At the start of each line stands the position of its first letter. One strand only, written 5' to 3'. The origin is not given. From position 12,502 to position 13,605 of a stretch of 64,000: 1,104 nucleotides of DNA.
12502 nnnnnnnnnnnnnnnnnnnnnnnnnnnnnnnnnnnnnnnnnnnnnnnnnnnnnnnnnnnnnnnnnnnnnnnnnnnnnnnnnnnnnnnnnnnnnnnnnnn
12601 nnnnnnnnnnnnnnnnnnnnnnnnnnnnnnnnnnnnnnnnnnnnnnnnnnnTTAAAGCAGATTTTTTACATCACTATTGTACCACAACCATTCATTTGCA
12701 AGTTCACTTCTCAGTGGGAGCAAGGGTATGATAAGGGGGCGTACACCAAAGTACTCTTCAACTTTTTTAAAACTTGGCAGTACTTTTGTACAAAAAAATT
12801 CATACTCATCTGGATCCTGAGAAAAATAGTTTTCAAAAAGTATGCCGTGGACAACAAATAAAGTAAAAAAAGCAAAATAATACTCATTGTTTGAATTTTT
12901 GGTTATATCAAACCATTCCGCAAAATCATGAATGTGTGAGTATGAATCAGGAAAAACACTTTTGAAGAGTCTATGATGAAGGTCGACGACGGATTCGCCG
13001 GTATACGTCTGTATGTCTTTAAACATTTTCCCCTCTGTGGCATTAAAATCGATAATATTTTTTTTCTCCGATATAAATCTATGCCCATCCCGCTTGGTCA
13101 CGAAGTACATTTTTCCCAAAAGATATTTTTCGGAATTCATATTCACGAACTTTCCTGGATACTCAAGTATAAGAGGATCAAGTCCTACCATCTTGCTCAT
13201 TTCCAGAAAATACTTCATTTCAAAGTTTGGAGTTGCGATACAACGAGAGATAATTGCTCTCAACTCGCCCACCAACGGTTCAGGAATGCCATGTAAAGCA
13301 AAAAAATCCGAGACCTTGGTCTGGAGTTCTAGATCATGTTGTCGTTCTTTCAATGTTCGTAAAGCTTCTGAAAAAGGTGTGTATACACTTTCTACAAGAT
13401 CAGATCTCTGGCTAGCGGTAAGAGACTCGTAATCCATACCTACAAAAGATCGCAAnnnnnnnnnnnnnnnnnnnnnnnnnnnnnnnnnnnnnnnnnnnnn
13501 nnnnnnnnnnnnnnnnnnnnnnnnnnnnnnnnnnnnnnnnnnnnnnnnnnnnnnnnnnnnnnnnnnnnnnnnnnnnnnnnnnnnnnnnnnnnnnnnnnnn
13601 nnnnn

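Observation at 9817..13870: Accessory block: two unassignable ORFs, an orphan 8-TM sensor kinase, and an overlapping gene pair (267-aa cytoplasmic protein plus a membrane-anchored 12-cysteine protein) behind a tandem palindromic operator-like site.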

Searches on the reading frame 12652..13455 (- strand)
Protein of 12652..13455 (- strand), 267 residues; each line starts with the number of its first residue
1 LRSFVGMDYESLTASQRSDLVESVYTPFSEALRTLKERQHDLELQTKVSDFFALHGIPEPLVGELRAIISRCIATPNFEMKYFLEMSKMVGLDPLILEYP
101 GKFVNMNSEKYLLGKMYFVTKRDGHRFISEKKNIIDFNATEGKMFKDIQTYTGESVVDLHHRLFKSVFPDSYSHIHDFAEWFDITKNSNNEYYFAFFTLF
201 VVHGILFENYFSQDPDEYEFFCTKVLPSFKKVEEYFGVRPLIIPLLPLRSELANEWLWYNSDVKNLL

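Call 4: search_protein_families(library=pfam, proteins=[window:12652-13455:-], max_evalue=1)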
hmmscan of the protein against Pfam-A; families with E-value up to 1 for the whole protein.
window:12652-13455:- (267 aa): 0 families

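Call 7: search_protein_families(library=ncbifam, proteins=[window:12652-13455:-], max_evalue=1)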
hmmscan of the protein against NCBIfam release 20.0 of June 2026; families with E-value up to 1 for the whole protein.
window:12652-13455:- (267 aa): 0 families

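Call 8: search_protein_families(library=phrogs, proteins=[window:12652-13455:-], max_evalue=1)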
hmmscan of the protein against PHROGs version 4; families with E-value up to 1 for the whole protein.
window:12652-13455:- (267 aa): 0 families

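Call 9: search_protein_families(library=padloc, proteins=[window:12652-13455:-], max_evalue=1)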
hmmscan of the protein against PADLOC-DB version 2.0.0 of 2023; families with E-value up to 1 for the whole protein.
window:12652-13455:- (267 aa): 0 families

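Call 11: find_homologous_proteins(query=window:12652-13455:-, max_evalue=0.001)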
Query window:12652-13455:- (267 aa): 12 proteins with E <= 0.001 among 346 candidates.
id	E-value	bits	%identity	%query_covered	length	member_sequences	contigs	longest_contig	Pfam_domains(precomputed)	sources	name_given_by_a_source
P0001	5.1e-174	595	100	98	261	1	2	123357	-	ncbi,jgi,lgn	-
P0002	2.1e-115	403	65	97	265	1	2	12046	-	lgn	-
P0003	2.7e-114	399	65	97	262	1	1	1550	-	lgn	-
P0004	5.4e-113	395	65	98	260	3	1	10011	-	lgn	-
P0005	1.5e-110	387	63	98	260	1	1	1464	-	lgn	-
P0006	1.2e-106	374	62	98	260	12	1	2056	-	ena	-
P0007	1.1e-57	214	43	93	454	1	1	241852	PF00856.34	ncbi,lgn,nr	ncbi:MAG: SET domain-containing protein-lysine N-methyltransferase [Candidatus Peribacteraceae bacte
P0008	9.1e-49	184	41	93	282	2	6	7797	-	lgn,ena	-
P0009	5.0e-36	143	36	93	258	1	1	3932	-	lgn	-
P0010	2.5e-33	134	35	93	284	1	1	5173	-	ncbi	-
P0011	1.2e-27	115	34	95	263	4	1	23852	-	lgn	-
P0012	7.4e-24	103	33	97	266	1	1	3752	-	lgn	-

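Call 13: find_encoding_contigs(protein=P0001, flank=10000, max_places=3)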
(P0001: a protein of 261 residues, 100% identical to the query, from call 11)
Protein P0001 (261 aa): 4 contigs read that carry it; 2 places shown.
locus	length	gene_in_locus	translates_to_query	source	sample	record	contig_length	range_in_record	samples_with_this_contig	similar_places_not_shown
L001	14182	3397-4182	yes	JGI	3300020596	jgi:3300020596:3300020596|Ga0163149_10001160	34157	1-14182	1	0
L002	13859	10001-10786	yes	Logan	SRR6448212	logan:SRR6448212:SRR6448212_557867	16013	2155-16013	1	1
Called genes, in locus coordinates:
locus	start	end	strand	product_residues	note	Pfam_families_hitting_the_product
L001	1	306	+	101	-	?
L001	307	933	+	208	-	PF02517:Rce1-like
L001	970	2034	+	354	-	PF00226:DnaJ, PF01556:DnaJ_C, PF00684:DnaJ_CXXCXGXG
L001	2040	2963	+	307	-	PF00892:EamA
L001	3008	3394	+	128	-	-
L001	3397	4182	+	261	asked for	-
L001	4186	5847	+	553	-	PF00512:HisKA, PF02518:HATPase_c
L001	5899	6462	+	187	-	-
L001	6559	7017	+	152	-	-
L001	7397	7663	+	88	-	PF09527:ATPase_gene1 (faint)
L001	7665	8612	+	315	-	PF00119:ATP-synt_A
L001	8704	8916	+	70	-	PF00137:ATP-synt_C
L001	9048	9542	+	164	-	PF00430:ATP-synt_B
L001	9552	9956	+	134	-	PF00213:OSCP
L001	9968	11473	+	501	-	PF02874:ATP-synt_ab_N, PF00006:ATP-synt_ab, PF00306:ATP-synt_ab_C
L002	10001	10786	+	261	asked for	-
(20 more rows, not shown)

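Call 14: find_encoding_contigs(protein=P0002, flank=10000, max_places=3)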
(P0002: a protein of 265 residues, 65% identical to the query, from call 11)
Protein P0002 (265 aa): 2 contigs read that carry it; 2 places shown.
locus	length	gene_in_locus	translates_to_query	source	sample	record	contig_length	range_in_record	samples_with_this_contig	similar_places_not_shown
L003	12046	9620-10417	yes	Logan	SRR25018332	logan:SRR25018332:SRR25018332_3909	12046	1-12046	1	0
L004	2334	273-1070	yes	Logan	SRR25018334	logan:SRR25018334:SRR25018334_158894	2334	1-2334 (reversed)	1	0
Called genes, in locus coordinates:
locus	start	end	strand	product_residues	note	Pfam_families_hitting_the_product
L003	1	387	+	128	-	?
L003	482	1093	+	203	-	PF01025:GrpE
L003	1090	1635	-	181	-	PF20803:PaaX_M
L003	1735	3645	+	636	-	PF00012:HSP70, PF06723:MreB_Mbl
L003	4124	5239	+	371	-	PF00438:S-AdoMet_synt_N, PF02772:S-AdoMet_synt_M, PF02773:S-AdoMet_synt_C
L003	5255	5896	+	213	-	PF22175:Ogg-HhH (faint), PF00730:HhH-GPD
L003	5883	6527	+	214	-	-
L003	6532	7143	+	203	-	PF02517:Rce1-like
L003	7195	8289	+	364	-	PF00226:DnaJ, PF01556:DnaJ_C, PF00684:DnaJ_CXXCXGXG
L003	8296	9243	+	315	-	PF00892:EamA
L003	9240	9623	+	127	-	-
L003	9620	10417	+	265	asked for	-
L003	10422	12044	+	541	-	?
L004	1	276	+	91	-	?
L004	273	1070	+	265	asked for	-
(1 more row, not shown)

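Call 15: find_encoding_contigs(protein=P0007, flank=10000, max_places=3)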
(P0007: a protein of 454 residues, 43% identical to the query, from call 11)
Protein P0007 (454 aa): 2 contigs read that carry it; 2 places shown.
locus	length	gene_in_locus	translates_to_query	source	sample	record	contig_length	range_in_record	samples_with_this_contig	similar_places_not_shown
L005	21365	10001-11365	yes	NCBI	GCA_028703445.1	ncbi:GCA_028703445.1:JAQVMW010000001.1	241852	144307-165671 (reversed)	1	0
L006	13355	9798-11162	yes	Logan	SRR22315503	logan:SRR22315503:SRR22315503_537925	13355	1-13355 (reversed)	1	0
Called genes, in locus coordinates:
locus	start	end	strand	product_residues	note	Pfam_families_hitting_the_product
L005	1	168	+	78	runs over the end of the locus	-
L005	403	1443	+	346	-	PF00437:T2SSE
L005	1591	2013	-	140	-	-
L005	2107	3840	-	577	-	PF00005:ABC_tran, PF02463:SMC_N (faint), PF13304:AAA_21 (faint)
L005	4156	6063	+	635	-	PF13522:GATase_6, PF13537:GATase_7, PF00733:Asn_synthase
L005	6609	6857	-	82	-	-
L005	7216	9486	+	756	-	-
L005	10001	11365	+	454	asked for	PF00856:SET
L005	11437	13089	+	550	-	PF00512:HisKA, PF02518:HATPase_c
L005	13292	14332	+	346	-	-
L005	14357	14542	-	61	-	-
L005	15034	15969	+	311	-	PF02661:Fic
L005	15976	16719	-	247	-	-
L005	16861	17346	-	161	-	-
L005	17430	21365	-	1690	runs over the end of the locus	PF00054:Laminin_G_1 (faint), PF02210:Laminin_G_2 (weak)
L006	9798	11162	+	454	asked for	PF00856:SET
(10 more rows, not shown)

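Call 16: find_encoding_contigs(protein=P0008, flank=10000, max_places=3)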
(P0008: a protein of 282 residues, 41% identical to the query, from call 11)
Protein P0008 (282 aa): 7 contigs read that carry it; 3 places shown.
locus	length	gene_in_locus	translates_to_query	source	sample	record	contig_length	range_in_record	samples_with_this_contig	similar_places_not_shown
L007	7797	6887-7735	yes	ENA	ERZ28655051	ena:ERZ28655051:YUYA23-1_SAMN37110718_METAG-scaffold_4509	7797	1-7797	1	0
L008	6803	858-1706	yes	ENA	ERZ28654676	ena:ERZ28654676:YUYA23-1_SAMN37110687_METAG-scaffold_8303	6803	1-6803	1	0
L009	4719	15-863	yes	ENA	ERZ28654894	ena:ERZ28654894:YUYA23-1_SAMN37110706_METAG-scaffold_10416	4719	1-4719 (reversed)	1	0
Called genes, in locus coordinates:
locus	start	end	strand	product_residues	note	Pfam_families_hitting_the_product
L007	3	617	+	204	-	?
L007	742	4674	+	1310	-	PF05593:RHS_repeat, PF25023:TEN_YD-shell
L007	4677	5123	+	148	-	-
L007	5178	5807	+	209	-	PF04893:Yip1 (weak)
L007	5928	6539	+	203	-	-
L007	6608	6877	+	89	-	-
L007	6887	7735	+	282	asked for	-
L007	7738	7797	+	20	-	?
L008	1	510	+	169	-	?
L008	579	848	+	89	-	-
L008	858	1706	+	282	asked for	-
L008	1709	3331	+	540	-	PF02518:HATPase_c, PF13589:HATPase_c_3 (weak)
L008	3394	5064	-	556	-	PF03485:Arg_tRNA_synt_N, PF00750:tRNA-synt_1d, PF05746:DALR_1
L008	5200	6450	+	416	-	PF00579:tRNA-synt_1b, PF22421:SYY_C-terminal (weak), PF01479:S4 (weak)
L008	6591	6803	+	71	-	?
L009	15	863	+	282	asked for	-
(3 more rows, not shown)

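Call 17: find_encoding_contigs(protein=P0011, flank=10000, max_places=2)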
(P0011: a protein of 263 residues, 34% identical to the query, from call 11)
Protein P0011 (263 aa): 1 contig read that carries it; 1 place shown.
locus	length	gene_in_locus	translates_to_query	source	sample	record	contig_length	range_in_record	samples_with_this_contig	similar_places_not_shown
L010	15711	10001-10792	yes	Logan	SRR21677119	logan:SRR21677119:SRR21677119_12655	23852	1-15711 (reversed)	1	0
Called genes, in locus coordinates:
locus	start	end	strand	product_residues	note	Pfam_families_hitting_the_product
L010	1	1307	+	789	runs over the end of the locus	PF01588:tRNA_bind, PF03483:B3_4, PF03484:B5, PF17759:tRNA_synthFbeta, PF03147:FDX-ACB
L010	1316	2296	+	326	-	PF00413:Peptidase_M10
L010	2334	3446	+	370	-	PF13439:Glyco_transf_4, PF00534:Glycos_transf_1, PF13692:Glyco_trans_1_4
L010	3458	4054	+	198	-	-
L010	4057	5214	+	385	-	PF13439:Glyco_transf_4, PF13579:Glyco_trans_4_4 (weak), PF20706:GT4-conflict, PF00534:Glycos_transf_1, PF13692:Glyco_trans_1_4, PF13524:Glyco_trans_1_2 (faint)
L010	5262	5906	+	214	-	PF13462:Thioredoxin_4, PF01323:DSBA, PF13743:Thioredoxin_5 (weak)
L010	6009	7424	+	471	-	-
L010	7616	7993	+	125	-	-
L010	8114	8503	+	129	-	PF02675:AdoMet_dc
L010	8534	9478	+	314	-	-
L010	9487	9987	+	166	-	-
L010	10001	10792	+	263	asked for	-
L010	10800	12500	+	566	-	PF16927:HisKA_7TM (weak), PF00512:HisKA, PF02518:HATPase_c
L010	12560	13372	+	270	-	PF00072:Response_reg, PF23198:PDE8A_N (faint), PF00072:Response_reg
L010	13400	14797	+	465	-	PF01336:tRNA_anti-codon, PF00152:tRNA-synt_2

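Call 18: find_encoding_contigs(protein=P0010, flank=10000, max_places=2)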
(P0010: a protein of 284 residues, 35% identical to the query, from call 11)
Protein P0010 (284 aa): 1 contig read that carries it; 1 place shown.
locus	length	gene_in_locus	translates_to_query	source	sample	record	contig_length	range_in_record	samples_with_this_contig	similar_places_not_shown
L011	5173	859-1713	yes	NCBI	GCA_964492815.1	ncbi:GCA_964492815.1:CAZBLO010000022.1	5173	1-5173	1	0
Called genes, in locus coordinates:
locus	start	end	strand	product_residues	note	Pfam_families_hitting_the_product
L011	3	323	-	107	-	?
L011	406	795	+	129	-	PF02675:AdoMet_dc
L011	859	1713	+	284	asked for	-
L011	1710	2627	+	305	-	PF00892:EamA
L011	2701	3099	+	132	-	-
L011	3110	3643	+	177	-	PF00856:SET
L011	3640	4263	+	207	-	-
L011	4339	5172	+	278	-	?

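Call 19: find_encoding_contigs(protein=P0009, flank=10000, max_places=2)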
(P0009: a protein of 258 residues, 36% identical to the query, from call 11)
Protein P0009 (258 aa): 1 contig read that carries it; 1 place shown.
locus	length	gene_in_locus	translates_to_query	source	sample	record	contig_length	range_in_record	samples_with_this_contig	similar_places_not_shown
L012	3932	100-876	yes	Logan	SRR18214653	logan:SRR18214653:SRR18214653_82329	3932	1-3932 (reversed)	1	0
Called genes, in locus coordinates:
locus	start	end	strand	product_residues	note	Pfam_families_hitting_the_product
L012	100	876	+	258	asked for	-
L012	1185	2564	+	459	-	PF00512:HisKA, PF02518:HATPase_c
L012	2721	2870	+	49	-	-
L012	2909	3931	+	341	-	?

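Call 20: find_encoding_contigs(protein=P0012, flank=10000, max_places=2)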
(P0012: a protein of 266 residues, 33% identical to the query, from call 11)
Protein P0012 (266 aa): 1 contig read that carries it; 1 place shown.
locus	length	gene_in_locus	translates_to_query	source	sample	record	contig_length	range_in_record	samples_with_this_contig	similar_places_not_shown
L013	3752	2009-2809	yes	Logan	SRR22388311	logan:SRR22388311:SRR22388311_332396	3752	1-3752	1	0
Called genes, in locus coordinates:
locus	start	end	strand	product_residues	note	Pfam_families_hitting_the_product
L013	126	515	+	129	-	PF02675:AdoMet_dc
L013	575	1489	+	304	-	-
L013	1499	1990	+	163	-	-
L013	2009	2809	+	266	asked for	-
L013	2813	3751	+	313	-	?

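Call 25: search_solved_structures(query=A1, max_evalue=10)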
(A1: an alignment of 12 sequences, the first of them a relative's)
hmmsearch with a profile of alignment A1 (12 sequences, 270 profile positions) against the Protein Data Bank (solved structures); distinct sequences matched with E-value up to 10: 2.
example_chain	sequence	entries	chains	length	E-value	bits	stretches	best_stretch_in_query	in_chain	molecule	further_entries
5myj_BG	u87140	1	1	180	0.88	12.2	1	87-176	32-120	50S ribosomal protein L5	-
9lx2_A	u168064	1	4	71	1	12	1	101-157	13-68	anti-CRISPR-associated protein Aca11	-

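Call 34: predict_structure(alignment_id=A1)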
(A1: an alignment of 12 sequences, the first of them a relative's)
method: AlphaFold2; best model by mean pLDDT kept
length: 261 residues; sequences in the alignment: 12
mean_pLDDT: 90.3   pTM: 0.89
mean pLDDT of the five models: 90.3, 87.8, 87.0, 86.5, 85.8
residues with pLDDT >= 90: 178; 70-90: 72; 50-70: 11; < 50: 0
segments of 3 or more residues with pLDDT < 50: none
pLDDT, mean of each block of 10 residues (from residue 1): 80 93 96 96 91 91 96 96 96 89 89 83 91 92 93 96 96 85 75 96 87 90 96 96 69 90 84
secondary structure, 60 per line:
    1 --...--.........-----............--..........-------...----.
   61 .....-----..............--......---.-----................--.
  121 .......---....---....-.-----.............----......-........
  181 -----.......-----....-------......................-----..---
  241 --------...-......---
elements in order: H8-16 H22-33 H36-45 E60-65 H72-84 E87-92 H102-108 E109-117 E120-127 H131-134 H150-161 E169-171 H173-180 H186-192 E198-201 H209-230 H255-258

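Call 37: fold_search(model_id=the predicted structure, library=pdb)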
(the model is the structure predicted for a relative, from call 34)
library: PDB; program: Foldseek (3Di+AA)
matches with E <= 10: 660; with E <= 0.001: 0
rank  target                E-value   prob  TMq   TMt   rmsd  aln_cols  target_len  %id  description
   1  6tmh_g                2.6e-02  0.16  0.11  0.11  19.2       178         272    8  Cryo-EM structure of Toxoplasma gondii mitochondrial ATP synthase dimer, OSCP/F1/c-ring model (released 2020-12-16)
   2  4gsl_A                8.4e-02  0.28  0.26  0.13  15.3       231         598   12  Crystal structure of an Atg7-Atg3 crosslinked complex (released 2012-11-14)
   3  5fl7_G                1.4e-01  0.06  0.12  0.11  19.6       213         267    9  Structure of the F1c10 complex from Yarrowia lipolytica ATP synthase (released 2016-06-29)
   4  7njn_G                1.6e-01  0.07  0.14  0.13  20.4       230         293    9  Mycobacterium smegmatis ATP synthase state 1d (released 2021-10-27)
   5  5ara_G                2.4e-01  0.05  0.10  0.10  20.0       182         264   14  Bovine mitochondrial ATP synthase state 1a (released 2015-10-14)
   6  3zzh_C                2.4e-01  0.05  0.16  0.14  18.5       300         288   11  Crystal structure of the amino acid kinase domain from Saccharomyces cerevisiae acetylglutamate kinase in complex with (released 2012-05-02)
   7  3t7e                  3.2e-01  0.15  0.22  0.19  13.9       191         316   11  Atg8 transfer from Atg7 to Atg3: a distinctive E1-E2 architecture and mechanism in the autophagy pathway (released 2011-11-23)
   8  6yy0_G                3.4e-01  0.06  0.11  0.10  21.5       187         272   11  bovine ATP synthase F1-peripheral stalk domain, state 1 (released 2020-09-09)
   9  9vfv_A                3.4e-01  0.03  0.15  0.08  25.7       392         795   10  Glycogen phosphorylase tetramer from E. coli in complex with AMP (released 2026-04-01)
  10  3rui_A                4.1e-01  0.15  0.23  0.19  13.9       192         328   10  Crystal structure of Atg7C-Atg8 complex (released 2011-11-23)
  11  2r5w_B                4.3e-01  0.15  0.27  0.22   8.0       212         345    8  Crystal structure of a bifunctional NMN adenylyltransferase/ADP ribose pyrophosphatase from Francisella tularensis (released 2008-03-04)
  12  6mxg_B                4.3e-01  0.06  0.09  0.13  10.0        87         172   10  Crystal structure of Trypanosoma brucei hypoxanthine-guanine phosphoribosyltranferase in complex with XMP (released 2019-07-24)
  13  2wm3                  5.2e-01  0.02  0.13  0.12  21.2       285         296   14  Crystal structure of NmrA-like family domain containing protein 1 in complex with niflumic acid (released 2009-08-04)
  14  5jam                  5.2e-01  0.02  0.15  0.11  20.2       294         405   10  Yersinia pestis FabV variant T276V (released 2016-05-25)
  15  3vh2                  5.5e-01  0.08  0.18  0.10  15.3       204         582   11  Crystal structure of Saccharomyces cerevisiae Atg7 (1-613) (released 2011-09-21)
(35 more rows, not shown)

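Call 41: search_protein_representatives(alignment_id=A1)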
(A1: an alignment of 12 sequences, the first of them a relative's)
Query: 12 sequences, 270 profile positions. Proteins with E-value up to 0.001 (for the whole library): 919; up to 1e-10: 747; up to 1e-30: 441. The best 150 are listed.
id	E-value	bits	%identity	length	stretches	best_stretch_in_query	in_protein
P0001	1.8e-120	417.8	-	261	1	1-262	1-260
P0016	3.7e-91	321.7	-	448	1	8-264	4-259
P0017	5.1e-90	318.0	-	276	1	9-263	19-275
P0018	1.1e-88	313.6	-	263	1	15-263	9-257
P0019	6.4e-86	304.5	-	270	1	7-267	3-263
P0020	4.9e-84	298.3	-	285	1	8-267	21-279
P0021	3.2e-83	295.7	-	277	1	17-261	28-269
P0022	4.2e-83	295.3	-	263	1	8-264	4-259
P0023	2.3e-82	292.8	-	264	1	11-267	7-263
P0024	2.5e-81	289.5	-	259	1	16-269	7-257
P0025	6.6e-81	288.1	-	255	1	17-264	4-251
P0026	3.6e-80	285.6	-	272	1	14-264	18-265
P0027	2.4e-79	283.0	-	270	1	7-265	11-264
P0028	9.0e-79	281.1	-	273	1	12-264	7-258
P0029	1.0e-78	280.9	-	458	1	16-261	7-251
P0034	5.3e-77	275.3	-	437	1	3-264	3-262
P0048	1.1e-73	264.3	-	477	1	17-268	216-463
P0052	4.5e-73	262.4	-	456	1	6-266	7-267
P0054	1.7e-72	260.5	-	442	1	8-263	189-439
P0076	1.2e-69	251.2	-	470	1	15-266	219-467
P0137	1.2e-63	231.4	-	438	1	5-269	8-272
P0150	1.7e-62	227.7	-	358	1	17-263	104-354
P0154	2.0e-62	227.4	-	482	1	19-262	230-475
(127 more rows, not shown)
